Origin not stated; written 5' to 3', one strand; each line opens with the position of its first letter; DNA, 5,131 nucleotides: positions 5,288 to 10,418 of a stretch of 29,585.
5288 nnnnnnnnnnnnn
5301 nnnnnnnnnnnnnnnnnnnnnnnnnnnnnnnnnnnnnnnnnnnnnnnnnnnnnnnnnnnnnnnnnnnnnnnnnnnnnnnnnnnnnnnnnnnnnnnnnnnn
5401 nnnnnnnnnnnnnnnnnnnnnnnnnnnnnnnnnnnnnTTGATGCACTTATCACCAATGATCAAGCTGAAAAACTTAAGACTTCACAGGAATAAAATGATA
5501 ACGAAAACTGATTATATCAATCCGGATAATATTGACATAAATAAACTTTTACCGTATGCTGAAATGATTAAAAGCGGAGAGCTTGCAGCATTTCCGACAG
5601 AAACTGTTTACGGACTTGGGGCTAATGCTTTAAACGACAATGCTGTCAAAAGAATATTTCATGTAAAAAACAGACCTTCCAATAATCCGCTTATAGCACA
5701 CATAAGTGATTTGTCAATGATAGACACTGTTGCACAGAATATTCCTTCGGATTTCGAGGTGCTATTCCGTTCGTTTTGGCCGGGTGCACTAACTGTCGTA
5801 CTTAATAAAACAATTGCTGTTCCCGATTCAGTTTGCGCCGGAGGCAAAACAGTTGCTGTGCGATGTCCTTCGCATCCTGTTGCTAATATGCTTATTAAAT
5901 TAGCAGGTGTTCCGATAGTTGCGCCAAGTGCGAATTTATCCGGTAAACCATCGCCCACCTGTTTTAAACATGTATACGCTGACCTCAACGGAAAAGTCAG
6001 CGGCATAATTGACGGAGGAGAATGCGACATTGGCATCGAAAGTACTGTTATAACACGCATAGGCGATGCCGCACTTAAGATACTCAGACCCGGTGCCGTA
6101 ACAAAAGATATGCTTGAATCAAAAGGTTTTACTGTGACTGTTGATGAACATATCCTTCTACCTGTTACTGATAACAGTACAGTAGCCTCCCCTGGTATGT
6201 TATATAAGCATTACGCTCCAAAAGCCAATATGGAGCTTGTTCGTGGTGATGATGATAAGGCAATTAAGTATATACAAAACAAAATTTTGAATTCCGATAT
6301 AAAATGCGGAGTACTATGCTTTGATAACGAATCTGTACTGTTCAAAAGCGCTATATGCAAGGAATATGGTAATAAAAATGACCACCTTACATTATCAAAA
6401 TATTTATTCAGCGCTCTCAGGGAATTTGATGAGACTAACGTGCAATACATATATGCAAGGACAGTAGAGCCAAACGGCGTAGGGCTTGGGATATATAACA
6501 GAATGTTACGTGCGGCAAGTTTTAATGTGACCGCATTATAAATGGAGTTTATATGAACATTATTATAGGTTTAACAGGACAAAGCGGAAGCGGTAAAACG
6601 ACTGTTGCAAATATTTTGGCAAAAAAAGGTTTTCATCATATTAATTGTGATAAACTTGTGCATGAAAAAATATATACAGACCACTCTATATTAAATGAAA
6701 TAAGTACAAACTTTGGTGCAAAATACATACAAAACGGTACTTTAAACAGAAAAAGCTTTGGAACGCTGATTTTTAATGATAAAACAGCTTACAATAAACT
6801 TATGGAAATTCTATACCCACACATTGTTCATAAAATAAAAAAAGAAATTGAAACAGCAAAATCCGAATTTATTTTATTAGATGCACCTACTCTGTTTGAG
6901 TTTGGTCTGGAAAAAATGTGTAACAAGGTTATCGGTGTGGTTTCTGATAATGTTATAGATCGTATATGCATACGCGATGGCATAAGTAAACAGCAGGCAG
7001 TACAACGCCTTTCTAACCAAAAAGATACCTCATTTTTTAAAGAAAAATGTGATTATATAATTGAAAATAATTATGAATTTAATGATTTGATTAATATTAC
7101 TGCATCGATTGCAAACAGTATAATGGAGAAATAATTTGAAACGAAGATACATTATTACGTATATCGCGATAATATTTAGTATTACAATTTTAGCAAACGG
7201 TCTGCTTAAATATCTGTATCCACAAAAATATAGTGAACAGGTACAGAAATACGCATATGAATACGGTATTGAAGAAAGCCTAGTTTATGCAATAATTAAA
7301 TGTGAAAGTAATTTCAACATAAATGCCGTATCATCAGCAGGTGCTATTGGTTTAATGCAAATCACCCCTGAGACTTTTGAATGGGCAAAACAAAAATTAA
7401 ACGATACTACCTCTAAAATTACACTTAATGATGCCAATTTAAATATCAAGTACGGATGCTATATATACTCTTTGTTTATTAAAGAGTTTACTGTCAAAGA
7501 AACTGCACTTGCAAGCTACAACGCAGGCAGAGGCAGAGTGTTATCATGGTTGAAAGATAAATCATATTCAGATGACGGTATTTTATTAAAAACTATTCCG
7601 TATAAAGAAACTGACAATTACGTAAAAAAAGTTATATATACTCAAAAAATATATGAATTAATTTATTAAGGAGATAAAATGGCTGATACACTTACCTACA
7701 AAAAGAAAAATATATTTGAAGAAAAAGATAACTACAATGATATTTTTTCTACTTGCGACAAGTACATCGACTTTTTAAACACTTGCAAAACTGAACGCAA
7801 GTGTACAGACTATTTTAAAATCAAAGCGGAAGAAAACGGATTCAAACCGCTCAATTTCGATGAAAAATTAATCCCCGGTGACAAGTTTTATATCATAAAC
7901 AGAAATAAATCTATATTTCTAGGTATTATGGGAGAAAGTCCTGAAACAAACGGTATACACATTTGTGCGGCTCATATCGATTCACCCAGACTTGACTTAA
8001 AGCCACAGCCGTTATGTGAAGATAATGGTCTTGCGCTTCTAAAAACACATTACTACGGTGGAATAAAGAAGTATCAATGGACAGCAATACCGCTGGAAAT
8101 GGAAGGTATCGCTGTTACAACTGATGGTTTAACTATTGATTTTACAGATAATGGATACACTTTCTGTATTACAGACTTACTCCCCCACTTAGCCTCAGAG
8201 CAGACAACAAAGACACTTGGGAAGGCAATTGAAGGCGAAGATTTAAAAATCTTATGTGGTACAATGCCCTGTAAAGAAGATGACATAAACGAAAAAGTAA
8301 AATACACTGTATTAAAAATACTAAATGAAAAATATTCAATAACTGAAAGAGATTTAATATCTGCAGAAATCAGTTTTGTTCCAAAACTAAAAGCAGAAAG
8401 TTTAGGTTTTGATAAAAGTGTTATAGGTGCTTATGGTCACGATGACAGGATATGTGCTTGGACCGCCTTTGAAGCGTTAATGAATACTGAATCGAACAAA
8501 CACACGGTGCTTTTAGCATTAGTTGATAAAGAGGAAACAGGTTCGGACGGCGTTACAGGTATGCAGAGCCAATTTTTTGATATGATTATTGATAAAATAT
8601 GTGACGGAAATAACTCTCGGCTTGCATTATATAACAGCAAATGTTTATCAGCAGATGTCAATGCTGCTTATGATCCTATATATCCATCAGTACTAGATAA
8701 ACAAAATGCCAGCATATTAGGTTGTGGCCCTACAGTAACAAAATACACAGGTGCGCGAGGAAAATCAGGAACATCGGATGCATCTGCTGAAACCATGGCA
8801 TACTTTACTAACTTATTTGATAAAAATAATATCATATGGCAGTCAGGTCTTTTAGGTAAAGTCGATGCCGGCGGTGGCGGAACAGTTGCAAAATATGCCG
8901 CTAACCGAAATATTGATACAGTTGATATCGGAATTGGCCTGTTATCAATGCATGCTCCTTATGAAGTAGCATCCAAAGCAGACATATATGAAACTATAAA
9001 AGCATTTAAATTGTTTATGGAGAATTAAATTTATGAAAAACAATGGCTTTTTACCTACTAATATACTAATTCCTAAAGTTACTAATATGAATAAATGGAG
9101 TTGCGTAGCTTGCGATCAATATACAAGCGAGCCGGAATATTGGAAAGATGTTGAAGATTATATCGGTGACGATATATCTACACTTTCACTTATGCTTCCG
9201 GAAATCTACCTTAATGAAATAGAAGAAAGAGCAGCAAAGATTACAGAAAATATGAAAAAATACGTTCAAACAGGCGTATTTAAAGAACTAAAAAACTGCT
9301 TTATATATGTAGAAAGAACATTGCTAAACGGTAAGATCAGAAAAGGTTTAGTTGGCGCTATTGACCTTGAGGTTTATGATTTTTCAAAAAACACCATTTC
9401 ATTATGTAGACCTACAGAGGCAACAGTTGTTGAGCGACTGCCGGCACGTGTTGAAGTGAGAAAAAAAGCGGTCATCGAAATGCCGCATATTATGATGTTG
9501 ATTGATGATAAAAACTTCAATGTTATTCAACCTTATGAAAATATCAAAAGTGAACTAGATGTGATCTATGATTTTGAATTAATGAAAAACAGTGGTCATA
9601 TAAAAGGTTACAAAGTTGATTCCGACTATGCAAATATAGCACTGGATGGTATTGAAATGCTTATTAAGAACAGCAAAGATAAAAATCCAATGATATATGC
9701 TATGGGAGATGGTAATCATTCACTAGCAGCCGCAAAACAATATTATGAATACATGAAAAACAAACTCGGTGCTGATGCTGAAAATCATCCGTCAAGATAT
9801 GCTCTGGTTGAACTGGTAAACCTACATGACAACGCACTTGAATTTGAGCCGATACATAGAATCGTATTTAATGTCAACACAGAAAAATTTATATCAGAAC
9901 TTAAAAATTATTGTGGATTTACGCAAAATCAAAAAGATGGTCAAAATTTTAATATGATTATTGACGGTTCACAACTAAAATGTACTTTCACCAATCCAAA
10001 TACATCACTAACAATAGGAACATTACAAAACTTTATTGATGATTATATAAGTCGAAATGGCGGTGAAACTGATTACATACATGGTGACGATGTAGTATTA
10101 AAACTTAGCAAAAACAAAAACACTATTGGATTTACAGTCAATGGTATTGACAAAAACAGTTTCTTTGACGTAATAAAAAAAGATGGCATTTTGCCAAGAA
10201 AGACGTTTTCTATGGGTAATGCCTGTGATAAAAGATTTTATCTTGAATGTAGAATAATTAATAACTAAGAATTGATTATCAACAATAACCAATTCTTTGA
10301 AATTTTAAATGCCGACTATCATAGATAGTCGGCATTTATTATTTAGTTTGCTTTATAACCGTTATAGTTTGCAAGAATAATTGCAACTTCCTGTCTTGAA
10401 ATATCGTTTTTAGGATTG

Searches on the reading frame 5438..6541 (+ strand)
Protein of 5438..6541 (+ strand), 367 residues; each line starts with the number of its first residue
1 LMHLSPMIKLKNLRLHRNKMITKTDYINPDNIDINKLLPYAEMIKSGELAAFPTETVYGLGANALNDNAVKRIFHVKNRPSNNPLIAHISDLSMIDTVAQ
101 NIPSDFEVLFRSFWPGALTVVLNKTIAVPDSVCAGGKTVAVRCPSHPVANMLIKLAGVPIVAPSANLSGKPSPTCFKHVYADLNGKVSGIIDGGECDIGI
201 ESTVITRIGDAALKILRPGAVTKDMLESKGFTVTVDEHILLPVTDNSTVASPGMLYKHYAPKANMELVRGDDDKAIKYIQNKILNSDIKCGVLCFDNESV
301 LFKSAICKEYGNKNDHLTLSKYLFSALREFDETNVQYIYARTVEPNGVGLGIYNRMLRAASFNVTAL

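Call 51: search_protein_families(library=pfam, proteins=[window:5438-6541:+], max_evalue=0.00001)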
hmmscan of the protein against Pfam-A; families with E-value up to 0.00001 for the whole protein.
window:5438-6541:+ (367 aa): 2 families
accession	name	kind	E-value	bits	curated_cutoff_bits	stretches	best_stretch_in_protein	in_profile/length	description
PF01300.24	Sua5_yciO_yrdC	-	6.8e-57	192.3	25.1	1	42-219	1-178/178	Telomere recombination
PF03481.19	Sua5_C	-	8e-28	98.1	22.9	1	221-361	1-136/136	Threonylcarbamoyl-AMP synthase, C-terminal domain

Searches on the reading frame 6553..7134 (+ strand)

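Call 51: search_protein_families(library=pfam, proteins=[window:6553-7134:+], max_evalue=0.00001)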
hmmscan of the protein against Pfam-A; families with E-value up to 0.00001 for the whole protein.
window:6553-7134:+ (193 aa): 2 families
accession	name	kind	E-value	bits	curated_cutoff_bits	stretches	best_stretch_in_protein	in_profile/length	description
PF01121.26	CoaE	-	1.8e-36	126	27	1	3-176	1-178/180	Dephospho-CoA kinase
PF13238.12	AAA_18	-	5.2e-06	27.4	29.4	1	5-39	1-35/128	AAA domain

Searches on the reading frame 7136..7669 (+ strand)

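Call 51: search_protein_families(library=pfam, proteins=[window:7136-7669:+], max_evalue=0.00001)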
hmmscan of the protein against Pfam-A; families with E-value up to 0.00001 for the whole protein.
window:7136-7669:+ (177 aa): 1 family
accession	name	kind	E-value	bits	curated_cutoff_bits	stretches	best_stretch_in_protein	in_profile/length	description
PF01464.25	SLT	-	7.3e-27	93.7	21.3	1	36-143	3-109/117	Transglycosylase SLT domain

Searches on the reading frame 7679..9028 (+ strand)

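Call 51: search_protein_families(library=pfam, proteins=[window:7679-9028:+], max_evalue=0.00001)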
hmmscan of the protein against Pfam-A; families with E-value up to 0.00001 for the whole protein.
window:7679-9028:+ (449 aa): 2 families
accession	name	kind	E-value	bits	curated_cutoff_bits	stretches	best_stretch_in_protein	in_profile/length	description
PF02127.20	Peptidase_M18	-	9.1e-80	269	24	1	32-446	1-431/432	Aminopeptidase I zinc metalloprotease (M18)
PF05343.19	Peptidase_M42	-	6.4e-07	29.1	23.2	0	370-441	223-291/292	M42 glutamyl aminopeptidase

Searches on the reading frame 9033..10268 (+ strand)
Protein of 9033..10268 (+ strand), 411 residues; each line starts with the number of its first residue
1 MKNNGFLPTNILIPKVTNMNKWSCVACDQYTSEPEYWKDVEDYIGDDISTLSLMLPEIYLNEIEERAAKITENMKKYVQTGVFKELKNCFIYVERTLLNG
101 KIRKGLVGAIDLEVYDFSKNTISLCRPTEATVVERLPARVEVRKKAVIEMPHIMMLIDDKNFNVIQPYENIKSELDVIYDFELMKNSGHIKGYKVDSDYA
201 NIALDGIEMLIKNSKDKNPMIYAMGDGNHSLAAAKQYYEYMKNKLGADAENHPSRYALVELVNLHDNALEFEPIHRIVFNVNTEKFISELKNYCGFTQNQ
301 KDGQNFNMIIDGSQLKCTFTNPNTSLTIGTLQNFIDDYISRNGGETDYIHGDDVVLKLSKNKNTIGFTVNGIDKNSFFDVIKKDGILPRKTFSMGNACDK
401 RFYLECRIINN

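Call 51: search_protein_families(library=pfam, proteins=[window:9033-10268:+], max_evalue=0.00001)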
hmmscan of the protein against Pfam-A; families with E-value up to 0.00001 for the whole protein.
window:9033-10268:+ (411 aa): 1 family
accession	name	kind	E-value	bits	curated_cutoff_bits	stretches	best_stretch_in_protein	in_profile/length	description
PF06245.16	DUF1015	-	9.6e-61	205.9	25.8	1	19-336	12-323/325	Protein of unknown function (DUF1015)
